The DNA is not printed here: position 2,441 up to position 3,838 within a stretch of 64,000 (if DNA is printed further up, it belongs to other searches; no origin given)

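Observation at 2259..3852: Relic cyanophycinase 3-prime end and a 32-nt near-perfect repeat bracketing the EF-hand lipoprotein gene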

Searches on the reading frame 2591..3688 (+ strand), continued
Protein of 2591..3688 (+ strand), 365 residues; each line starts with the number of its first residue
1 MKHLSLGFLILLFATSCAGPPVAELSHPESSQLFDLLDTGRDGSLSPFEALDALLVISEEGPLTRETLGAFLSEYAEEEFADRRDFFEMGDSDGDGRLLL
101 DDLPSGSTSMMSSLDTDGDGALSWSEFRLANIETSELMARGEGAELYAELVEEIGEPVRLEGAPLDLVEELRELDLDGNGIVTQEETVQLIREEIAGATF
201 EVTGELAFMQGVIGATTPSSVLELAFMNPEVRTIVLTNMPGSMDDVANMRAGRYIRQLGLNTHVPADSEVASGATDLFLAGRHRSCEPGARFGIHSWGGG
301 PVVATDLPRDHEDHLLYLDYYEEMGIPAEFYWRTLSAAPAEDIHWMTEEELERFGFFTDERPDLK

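Call 38: find_encoding_contigs(protein=P0003, flank=3500, max_places=3)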
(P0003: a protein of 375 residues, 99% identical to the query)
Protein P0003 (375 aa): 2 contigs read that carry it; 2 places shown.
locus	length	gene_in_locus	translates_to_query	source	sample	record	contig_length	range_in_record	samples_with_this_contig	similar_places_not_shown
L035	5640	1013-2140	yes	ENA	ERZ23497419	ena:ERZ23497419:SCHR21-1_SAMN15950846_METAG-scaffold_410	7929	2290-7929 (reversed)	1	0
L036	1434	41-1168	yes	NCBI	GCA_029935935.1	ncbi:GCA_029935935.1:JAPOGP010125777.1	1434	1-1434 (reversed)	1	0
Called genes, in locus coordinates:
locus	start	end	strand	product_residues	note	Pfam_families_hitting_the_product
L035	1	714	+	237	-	?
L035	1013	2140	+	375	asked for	PF13833:EF-hand_8 (faint), PF00036:EF-hand_1 (faint), PF13202:EF-hand_5 (faint), PF13405:EF-hand_6 (faint), PF13499:EF-hand_7 (faint)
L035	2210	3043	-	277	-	PF03575:Peptidase_S51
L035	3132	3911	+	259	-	PF00657:Lipase_GDSL, PF13472:Lipase_GDSL_2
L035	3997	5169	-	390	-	-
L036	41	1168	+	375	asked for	PF13833:EF-hand_8 (faint), PF00036:EF-hand_1 (faint), PF13202:EF-hand_5 (faint), PF13405:EF-hand_6 (faint), PF13499:EF-hand_7 (faint)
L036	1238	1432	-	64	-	?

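Call 39: find_encoding_contigs(protein=P0002, flank=3500, max_places=3)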
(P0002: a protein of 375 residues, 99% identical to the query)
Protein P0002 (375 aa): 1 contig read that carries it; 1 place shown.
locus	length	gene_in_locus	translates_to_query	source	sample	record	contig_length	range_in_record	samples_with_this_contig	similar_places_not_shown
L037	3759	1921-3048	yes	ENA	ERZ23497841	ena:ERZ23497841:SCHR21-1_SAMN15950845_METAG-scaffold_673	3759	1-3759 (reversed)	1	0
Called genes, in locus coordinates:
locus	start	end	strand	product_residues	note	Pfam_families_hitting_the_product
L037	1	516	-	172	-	?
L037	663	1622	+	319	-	PF01112:Asparaginase_2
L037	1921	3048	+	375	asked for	PF13833:EF-hand_8 (faint), PF00036:EF-hand_1 (faint), PF13202:EF-hand_5 (faint), PF13405:EF-hand_6 (faint), PF13499:EF-hand_7 (faint)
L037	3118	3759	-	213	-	?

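Call 40: find_encoding_contigs(protein=P0007, flank=3500, max_places=3)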
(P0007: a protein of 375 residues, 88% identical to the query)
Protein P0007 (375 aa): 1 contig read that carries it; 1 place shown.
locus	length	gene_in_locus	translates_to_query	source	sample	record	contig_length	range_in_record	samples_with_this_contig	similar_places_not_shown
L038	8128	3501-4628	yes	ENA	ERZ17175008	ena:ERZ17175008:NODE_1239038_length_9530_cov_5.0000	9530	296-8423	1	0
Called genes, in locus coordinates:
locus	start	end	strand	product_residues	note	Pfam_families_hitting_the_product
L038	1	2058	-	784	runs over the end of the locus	?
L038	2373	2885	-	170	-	-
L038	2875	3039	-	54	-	-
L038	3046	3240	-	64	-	-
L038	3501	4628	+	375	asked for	PF13833:EF-hand_8 (faint), PF00036:EF-hand_1 (faint), PF13202:EF-hand_5 (faint), PF13405:EF-hand_6 (faint), PF13499:EF-hand_7 (weak)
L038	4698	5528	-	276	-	PF03575:Peptidase_S51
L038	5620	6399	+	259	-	PF00657:Lipase_GDSL, PF13472:Lipase_GDSL_2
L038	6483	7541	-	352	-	-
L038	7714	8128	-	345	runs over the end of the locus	PF04389:Peptidase_M28, PF01546:Peptidase_M20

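Call 44: search_protein_families(library=ncbifam, proteins=[window:2591-3688:+], max_evalue=0.001)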
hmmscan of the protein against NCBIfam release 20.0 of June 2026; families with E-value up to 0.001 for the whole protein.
window:2591-3688:+ (365 aa): 1 family
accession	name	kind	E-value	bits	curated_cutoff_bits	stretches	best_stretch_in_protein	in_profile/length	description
NF041410.1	XopAW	subfamily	4.4e-08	33.2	120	1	80-187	62-158/235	XopAW family type III secretion system calcium-binding effector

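Call 45: search_solved_structures(query=window:2591-3688:+, max_evalue=0.1)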
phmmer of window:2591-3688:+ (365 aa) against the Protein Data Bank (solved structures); distinct sequences matched with E-value up to 0.1: 151 (the best 60 are shown).
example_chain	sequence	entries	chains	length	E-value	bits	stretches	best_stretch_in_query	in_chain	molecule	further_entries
6hcs_A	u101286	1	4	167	0.00022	24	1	46-202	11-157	Calmodulin-1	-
1clm_A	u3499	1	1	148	0.00037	23.2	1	74-187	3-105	CALMODULIN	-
1exr_A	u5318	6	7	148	0.00063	22.5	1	75-187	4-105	CALMODULIN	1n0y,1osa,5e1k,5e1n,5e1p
7xni_C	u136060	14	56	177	0.00081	22.1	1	47-198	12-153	Calmodulin-3 | Calmodulin-1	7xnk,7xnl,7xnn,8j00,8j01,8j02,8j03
8z5m_D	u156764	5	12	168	0.00081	22.1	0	60-186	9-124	Calmodulin-3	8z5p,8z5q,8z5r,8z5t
7nqc_A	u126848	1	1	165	0.00085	22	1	44-192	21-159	Calmodulin-1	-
5i0i_E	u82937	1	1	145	0.00091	21.9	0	75-186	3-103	Calmodulin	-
8k9z_B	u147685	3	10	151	0.00097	21.8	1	46-191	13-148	Calmodulin-2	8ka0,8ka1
2n6a_A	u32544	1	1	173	0.0012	21.5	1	48-192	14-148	human calmodulin/connexin-36 peptide hybrid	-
9kuz_C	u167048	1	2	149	0.0012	21.5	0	80-191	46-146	Calmodulin-1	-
2k0j_A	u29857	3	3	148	0.0012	21.5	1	47-191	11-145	calmodulin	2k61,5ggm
9el6_C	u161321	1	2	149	0.0013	21.4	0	46-191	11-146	Calmodulin-1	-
7vmb_C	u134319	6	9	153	0.0014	21.3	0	69-186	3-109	Calmodulin-1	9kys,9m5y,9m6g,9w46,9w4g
4djc_A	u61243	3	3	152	0.0014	21.3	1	66-191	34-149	Calmodulin | Calmodulin-1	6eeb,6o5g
2ygg_B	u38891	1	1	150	0.0014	21.3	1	46-191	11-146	CALMODULIN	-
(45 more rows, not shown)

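Call 70: predict_structure(alignment_id=A2)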
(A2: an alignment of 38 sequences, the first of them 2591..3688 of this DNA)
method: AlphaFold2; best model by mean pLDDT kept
length: 365 residues; sequences in the alignment: 38
mean_pLDDT: 89.2   pTM: 0.83
mean pLDDT of the five models: 89.2, 88.5, 87.5, 87.1, 86.5
residues with pLDDT >= 90: 261; 70-90: 70; 50-70: 16; < 50: 18
segments of 3 or more residues with pLDDT < 50: 1-9, 19-23
pLDDT, mean of each block of 10 residues (from residue 1): 40 49 59 88 92 93 91 88 89 94 82 92 90 82 92 96 94 96 96 93 98 96 98 97 95 98 97 98 97 92 92 96 97 96 96 90 55
secondary structure, 60 per line:
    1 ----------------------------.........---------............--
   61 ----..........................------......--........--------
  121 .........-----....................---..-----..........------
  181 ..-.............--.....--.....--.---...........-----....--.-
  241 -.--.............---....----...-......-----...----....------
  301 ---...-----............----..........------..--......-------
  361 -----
elements in order: H29-37 H47-58 H65-90 E97-99 H105-112 E121-123 H124-129 H135-154 H165-174 H184-196 E199-203 E206-210 H217-227 E233-236 H245-257 E261-264 E269-271 H273-278 E284-286 E291-294 H312-323 H328-337 H348-353

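Call 73: fold_search(model_id=the predicted structure, library=pdb)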
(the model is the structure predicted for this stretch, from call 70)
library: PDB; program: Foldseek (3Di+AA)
matches with E <= 10: 1571; with E <= 0.001: 540
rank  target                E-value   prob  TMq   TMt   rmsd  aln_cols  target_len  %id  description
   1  6iw7_J                7.0e-06  1.00  0.27  0.47   7.6       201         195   19  structural insights into Mycobacterium tuberculosis ClpP1P2 inhibition by Cediranib: implications for developing antim (released 2020-01-01)
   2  4u0g_P                1.3e-05  1.00  0.28  0.48   7.3       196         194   18  Crystal Structure of M. tuberculosis ClpP1P2 bound to ADEP and agonist (released 2014-10-08)
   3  5e0s_E                1.4e-05  1.00  0.25  0.42  10.0       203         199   17  crystal structure of the active form of the proteolytic complex clpP1 and clpP2 (released 2016-02-17)
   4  1yg6_N                1.5e-05  1.00  0.31  0.58   5.1       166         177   21  ClpP (released 2006-04-04)
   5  5e0s_G                1.6e-05  1.00  0.25  0.43   9.4       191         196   18  crystal structure of the active form of the proteolytic complex clpP1 and clpP2 (released 2016-02-17)
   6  4u0g_B                1.8e-05  1.00  0.28  0.48   7.9       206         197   18  Crystal Structure of M. tuberculosis ClpP1P2 bound to ADEP and agonist (released 2014-10-08)
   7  5e0s_a                1.9e-05  1.00  0.27  0.47   8.8       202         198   20  crystal structure of the active form of the proteolytic complex clpP1 and clpP2 (released 2016-02-17)
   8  4u0g_C                1.9e-05  1.00  0.28  0.47   8.0       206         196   18  Crystal Structure of M. tuberculosis ClpP1P2 bound to ADEP and agonist (released 2014-10-08)
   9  5e0s_B                1.9e-05  1.00  0.25  0.43   9.7       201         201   18  crystal structure of the active form of the proteolytic complex clpP1 and clpP2 (released 2016-02-17)
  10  4u0g_M                2.0e-05  1.00  0.31  0.57   5.1       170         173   22  Crystal Structure of M. tuberculosis ClpP1P2 bound to ADEP and agonist (released 2014-10-08)
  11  5dzk_B                2.0e-05  1.00  0.27  0.46   8.6       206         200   17  Crystal structure of the active form of the proteolytic complex clpP1 and clpP2 (released 2016-02-17)
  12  1yg6_B                2.1e-05  1.00  0.30  0.52   5.2       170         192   22  ClpP (released 2006-04-04)
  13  3viv_A                2.1e-05  1.00  0.28  0.43   5.4       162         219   18  1510-N membrane-bound stomatin-specific protease K138A mutant in complex with a substrate peptide (released 2012-05-23)
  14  4u0g_A                2.1e-05  1.00  0.28  0.47   7.4       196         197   18  Crystal Structure of M. tuberculosis ClpP1P2 bound to ADEP and agonist (released 2014-10-08)
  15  9if4_J                2.1e-05  1.00  0.27  0.48   8.5       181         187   20  Structure of the Mycobacterium Tuberculosis ClpC1P1P2 complex bound to the activator Bz-Leu-Leu (released 2025-08-27)
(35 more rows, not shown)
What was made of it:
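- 2354..3705 (+): Inserted EF-hand module. It holds a 5' non-coding region (2354-2590, with a 15-nt tandem duplication at 2486-2515) and the gene for an EF-hand + ClpP-fold lipoprotein (2591-3688; databases call the start at 2561). It ends inside the gene's own terminator hairpin. AlphaFold2 model pLDDT 89; the C-terminal domain matches ClpP at E~1e-5 (calls 70, 73).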
